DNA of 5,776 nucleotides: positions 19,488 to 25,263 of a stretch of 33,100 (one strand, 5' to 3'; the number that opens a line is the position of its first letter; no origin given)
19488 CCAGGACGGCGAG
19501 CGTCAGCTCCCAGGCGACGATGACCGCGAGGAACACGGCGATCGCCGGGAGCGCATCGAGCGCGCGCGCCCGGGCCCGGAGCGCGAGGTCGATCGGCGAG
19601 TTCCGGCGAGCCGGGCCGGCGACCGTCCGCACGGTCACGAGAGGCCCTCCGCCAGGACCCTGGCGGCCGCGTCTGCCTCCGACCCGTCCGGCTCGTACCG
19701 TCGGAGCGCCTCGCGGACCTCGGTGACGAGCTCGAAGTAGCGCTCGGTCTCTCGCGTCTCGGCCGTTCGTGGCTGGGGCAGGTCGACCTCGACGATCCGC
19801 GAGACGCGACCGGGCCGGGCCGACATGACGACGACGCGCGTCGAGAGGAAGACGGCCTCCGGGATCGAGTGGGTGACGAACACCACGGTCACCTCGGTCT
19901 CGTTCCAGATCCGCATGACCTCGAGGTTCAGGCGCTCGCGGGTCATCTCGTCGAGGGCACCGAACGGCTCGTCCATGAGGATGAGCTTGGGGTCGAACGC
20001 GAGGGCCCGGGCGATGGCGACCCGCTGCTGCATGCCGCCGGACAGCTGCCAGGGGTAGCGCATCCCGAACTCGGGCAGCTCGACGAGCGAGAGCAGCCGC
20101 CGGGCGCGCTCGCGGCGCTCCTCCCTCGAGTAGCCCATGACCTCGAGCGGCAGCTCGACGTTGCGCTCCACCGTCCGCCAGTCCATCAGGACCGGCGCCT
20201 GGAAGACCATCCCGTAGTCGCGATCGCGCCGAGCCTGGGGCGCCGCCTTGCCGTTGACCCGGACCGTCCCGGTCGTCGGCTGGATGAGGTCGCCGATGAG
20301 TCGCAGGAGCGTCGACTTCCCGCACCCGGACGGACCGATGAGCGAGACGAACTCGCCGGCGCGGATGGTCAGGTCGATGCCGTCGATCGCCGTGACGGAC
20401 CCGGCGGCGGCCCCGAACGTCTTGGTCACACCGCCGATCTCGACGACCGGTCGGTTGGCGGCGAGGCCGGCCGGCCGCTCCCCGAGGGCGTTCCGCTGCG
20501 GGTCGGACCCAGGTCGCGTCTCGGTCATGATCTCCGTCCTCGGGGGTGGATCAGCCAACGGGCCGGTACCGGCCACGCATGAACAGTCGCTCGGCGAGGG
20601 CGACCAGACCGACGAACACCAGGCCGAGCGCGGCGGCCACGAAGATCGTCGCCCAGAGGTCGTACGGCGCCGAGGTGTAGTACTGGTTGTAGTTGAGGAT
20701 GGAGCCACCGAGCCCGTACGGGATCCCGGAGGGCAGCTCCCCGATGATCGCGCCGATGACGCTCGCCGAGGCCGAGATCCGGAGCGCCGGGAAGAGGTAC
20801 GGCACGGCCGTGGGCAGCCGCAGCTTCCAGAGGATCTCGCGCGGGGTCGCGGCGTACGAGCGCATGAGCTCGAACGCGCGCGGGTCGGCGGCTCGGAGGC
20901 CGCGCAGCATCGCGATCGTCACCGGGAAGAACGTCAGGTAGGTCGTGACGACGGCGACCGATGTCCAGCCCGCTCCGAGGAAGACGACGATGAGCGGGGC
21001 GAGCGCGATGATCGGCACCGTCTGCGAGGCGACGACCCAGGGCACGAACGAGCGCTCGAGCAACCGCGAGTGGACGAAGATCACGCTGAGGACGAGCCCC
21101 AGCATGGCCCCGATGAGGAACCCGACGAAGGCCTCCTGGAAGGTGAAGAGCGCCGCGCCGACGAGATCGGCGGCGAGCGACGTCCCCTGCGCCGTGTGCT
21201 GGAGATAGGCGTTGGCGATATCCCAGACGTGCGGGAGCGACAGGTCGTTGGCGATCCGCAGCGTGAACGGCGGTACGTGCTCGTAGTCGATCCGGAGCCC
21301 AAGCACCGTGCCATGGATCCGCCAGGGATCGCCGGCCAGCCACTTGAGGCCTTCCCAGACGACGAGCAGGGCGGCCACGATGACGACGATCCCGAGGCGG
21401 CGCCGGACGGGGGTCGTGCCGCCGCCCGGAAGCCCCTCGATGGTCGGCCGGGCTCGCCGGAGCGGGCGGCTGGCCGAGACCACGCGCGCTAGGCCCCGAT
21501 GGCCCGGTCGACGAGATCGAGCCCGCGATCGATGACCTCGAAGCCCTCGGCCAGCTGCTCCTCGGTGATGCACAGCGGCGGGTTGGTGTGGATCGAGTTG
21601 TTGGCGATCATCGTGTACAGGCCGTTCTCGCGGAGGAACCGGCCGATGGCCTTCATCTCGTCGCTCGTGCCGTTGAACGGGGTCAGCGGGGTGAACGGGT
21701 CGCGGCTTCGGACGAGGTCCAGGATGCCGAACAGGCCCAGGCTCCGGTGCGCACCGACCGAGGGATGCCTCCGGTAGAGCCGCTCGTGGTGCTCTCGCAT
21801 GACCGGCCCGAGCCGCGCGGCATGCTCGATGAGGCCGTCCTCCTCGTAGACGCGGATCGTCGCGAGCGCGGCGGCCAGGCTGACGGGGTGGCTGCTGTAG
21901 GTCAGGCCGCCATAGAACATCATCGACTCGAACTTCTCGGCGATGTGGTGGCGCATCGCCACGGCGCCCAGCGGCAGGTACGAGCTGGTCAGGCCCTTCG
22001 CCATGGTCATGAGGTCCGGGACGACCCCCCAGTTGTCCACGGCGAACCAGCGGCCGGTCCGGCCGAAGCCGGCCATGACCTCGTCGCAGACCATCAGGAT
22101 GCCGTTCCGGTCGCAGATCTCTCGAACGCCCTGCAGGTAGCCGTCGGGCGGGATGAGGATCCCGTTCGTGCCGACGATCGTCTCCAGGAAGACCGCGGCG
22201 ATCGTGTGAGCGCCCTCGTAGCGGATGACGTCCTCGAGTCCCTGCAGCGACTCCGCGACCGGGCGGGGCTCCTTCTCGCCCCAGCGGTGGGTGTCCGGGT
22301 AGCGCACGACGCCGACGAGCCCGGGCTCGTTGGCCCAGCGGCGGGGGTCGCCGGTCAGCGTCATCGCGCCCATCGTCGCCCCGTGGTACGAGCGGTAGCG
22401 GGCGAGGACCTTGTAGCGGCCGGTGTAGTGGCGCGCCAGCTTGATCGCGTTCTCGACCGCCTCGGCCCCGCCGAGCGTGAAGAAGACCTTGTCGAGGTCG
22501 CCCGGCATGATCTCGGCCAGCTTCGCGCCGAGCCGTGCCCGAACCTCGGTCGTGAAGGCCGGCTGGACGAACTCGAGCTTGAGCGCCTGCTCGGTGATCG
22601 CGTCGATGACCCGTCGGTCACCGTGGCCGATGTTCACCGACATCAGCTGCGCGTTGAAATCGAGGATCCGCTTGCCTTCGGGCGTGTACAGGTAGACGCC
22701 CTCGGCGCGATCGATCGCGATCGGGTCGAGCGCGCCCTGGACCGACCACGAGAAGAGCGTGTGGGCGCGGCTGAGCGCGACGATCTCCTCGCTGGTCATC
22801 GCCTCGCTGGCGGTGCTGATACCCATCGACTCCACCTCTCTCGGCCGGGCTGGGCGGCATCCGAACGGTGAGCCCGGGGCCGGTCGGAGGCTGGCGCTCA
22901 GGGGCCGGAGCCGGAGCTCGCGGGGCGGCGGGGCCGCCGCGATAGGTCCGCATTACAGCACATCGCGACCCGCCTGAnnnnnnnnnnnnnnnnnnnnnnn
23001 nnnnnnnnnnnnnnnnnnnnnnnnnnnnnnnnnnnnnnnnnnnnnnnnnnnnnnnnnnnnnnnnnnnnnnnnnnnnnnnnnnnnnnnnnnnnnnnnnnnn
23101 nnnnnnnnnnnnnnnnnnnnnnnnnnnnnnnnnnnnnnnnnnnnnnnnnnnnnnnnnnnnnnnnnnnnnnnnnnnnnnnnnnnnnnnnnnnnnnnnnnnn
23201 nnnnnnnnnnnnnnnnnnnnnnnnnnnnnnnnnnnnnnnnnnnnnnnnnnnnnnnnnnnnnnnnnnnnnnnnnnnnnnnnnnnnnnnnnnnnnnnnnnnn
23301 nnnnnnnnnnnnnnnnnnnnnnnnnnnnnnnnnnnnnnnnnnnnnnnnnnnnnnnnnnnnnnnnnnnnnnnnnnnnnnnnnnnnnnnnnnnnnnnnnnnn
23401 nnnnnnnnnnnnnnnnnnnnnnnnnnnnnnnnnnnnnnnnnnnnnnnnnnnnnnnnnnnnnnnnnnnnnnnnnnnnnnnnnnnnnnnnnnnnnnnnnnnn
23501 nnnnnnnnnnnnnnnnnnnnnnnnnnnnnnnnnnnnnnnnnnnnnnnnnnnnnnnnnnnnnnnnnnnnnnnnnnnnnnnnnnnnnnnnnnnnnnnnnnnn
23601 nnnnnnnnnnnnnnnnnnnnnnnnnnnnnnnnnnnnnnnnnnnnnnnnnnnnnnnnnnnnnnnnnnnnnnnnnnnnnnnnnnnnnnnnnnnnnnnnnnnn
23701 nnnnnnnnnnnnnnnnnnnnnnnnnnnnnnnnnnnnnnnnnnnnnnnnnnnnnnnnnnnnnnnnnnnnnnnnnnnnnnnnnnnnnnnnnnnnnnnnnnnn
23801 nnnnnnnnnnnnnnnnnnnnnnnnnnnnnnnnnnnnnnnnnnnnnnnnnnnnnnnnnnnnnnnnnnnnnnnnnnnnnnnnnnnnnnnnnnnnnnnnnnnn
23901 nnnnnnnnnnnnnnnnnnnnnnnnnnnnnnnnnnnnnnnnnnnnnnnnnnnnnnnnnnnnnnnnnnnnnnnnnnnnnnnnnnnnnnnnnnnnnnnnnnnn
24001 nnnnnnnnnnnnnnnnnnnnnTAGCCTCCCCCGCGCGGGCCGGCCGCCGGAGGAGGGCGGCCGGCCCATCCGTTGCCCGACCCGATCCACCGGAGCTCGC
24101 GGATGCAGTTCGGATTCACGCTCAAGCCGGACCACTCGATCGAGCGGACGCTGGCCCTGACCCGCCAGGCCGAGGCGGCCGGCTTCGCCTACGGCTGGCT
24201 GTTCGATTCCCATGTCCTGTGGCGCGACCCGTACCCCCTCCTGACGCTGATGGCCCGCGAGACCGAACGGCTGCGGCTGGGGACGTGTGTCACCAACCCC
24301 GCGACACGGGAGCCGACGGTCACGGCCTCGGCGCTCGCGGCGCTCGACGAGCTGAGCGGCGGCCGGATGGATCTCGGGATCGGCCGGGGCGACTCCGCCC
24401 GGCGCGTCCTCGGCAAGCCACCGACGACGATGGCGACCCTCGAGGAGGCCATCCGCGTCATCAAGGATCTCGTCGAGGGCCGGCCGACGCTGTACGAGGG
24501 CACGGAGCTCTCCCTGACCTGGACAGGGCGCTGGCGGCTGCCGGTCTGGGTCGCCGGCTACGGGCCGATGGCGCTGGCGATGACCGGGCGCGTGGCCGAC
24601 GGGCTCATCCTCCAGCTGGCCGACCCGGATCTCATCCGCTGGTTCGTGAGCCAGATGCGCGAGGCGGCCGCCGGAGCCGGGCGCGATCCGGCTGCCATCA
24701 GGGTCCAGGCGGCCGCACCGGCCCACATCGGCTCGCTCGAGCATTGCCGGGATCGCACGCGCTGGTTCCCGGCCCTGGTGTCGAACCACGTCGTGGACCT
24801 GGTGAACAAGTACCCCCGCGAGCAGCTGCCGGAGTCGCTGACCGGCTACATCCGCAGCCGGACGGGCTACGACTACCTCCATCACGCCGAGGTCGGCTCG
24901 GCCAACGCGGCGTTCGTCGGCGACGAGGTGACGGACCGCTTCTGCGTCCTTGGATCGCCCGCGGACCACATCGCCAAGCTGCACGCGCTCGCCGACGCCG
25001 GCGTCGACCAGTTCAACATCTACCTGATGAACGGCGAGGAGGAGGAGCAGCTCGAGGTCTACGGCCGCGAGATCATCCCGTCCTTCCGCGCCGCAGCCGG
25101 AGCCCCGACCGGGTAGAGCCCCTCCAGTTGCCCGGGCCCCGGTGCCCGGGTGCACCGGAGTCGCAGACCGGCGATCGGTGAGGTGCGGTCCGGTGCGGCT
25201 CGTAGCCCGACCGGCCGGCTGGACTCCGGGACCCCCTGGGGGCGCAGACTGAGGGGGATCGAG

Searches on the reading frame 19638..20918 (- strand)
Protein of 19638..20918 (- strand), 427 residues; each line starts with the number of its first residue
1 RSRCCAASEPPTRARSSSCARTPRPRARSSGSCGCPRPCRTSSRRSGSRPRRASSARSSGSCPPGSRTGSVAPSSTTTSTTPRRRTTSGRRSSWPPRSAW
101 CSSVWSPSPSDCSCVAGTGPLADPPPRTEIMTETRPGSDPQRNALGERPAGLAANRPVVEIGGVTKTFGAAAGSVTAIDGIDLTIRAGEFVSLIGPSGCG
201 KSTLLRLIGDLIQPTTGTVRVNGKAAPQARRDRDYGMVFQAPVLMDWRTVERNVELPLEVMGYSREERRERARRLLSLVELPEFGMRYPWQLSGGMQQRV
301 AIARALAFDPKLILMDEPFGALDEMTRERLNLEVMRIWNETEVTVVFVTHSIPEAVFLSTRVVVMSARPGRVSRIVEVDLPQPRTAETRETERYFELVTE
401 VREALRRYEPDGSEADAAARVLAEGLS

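Call 47: search_protein_families(library=pfam, proteins=[window:19638-20918:-], max_evalue=0.001)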
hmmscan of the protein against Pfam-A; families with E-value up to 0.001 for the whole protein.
window:19638-20918:- (427 aa): 4 families
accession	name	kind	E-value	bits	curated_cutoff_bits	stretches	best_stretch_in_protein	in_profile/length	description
PF00005.33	ABC_tran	-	2.4e-32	112.8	25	1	179-319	2-136/137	ABC transporter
PF13304.12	AAA_21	-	4.3e-07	30.7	27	0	191-213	2-24/304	AAA domain, putative AbiEii toxin, Type IV TA system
PF13401.12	AAA_22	-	0.00061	20.5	27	0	189-233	6-33/130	AAA domain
PF13555.12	AAA_29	-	0.00085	19.5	27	0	182-225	16-58/61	P-loop containing region of AAA domain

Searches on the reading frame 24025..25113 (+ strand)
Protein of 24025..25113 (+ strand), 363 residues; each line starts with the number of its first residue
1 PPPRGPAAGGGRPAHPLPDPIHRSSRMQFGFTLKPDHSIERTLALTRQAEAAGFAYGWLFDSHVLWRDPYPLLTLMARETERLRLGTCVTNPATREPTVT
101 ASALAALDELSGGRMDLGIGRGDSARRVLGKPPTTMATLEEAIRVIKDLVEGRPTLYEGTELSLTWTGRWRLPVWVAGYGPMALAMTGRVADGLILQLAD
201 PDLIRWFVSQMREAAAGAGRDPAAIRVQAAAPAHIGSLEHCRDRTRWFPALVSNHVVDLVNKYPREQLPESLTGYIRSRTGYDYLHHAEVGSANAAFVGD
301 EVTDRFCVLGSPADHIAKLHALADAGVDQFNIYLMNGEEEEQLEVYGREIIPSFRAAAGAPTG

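Call 47: search_protein_families(library=pfam, proteins=[window:24025-25113:+], max_evalue=0.001)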
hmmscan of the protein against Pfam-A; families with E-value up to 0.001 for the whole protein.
window:24025-25113:+ (363 aa): 1 family
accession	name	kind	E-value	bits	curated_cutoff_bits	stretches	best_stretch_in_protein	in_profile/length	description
PF00296.26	Bac_luciferase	-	1.2e-62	212.5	27.9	1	32-329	6-314/314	Luciferase-like monooxygenase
